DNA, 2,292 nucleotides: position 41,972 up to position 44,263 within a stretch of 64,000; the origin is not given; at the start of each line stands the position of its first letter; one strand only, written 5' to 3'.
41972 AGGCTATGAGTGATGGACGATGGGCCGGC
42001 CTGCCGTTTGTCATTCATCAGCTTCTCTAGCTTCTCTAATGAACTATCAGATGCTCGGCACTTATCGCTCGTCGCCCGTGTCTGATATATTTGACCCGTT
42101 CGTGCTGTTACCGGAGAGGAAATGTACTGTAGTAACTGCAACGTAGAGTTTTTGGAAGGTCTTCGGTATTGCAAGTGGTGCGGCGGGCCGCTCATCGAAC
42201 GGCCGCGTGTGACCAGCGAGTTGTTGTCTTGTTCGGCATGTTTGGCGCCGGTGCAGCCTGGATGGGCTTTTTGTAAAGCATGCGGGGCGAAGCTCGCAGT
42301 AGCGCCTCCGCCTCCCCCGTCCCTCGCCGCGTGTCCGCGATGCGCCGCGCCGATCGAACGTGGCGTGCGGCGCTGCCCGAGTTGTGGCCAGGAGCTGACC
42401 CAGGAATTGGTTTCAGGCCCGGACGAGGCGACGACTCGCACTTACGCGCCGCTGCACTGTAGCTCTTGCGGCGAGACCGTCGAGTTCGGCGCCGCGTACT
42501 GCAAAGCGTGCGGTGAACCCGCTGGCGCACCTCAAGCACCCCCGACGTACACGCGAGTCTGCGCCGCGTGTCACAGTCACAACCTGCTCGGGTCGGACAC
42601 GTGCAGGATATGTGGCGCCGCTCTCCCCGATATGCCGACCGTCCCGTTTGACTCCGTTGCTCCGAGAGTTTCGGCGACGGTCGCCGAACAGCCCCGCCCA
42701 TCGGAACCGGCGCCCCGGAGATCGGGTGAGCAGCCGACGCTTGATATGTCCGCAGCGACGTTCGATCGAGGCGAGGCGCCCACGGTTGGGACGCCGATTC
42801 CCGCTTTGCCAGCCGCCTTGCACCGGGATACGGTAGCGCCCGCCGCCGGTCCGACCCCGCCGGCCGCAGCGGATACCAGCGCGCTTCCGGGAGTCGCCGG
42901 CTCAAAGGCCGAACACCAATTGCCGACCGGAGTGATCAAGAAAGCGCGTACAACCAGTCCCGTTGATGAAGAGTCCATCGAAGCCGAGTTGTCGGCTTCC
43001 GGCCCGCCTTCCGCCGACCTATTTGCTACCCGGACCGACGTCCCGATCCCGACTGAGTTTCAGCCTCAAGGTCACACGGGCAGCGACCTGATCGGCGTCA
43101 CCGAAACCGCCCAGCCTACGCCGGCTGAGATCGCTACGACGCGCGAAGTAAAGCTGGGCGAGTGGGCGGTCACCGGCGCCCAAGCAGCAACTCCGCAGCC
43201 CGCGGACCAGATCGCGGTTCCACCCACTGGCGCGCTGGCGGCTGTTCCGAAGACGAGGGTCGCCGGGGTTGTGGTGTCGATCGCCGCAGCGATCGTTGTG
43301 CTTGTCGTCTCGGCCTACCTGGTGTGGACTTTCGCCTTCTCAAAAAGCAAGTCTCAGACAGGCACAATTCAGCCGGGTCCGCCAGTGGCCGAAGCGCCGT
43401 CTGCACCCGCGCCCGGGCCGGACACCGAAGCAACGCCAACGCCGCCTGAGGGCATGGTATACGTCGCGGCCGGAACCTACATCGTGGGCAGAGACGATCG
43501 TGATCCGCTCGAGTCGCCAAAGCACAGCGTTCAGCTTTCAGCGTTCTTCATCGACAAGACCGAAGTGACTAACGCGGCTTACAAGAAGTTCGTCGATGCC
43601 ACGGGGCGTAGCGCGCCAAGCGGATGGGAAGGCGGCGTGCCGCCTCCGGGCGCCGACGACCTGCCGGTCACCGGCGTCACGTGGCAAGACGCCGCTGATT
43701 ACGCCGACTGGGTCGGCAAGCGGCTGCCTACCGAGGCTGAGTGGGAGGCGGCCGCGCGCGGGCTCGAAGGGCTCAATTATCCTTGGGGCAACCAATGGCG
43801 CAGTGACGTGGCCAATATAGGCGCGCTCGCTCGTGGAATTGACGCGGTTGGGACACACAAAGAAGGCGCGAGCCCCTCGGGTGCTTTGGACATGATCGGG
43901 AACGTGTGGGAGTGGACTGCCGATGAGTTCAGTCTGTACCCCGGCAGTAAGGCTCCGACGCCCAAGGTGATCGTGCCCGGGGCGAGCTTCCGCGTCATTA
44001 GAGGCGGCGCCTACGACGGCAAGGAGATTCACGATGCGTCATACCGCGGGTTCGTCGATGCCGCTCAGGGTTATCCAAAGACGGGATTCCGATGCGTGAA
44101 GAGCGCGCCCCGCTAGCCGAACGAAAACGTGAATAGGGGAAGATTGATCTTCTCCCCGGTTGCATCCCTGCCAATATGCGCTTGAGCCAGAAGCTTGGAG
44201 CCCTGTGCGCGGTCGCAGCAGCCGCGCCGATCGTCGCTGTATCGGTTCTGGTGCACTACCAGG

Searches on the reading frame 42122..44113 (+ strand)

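Call 71: search_protein_families(library=pfam, proteins=[window:42122-44113:+], max_evalue=0.00001)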
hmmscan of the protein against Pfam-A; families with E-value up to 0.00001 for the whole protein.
window:42122-44113:+ (664 aa): 5 families
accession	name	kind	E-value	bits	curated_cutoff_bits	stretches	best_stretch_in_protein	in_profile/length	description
PF03781.23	FGE-sulfatase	-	5.3e-49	167.6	23.3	1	443-660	3-255/255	Sulfatase-modifying factor enzyme 1-like domain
PF12773.13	DZR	-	5e-20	71.8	27.3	2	3-55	1-45/45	Double zinc ribbon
PF13240.11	Zn_Ribbon_1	-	1.7e-10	40.8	25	0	71-92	2-23/23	zinc-ribbon domain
PF13248.11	Zn_ribbon_3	-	1.9e-10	40.2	27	0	70-92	4-26/26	zinc-ribbon domain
PF17032.10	Zn_ribbon_15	-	6.2e-06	27.4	28.9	0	111-131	53-73/73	zinc-ribbon family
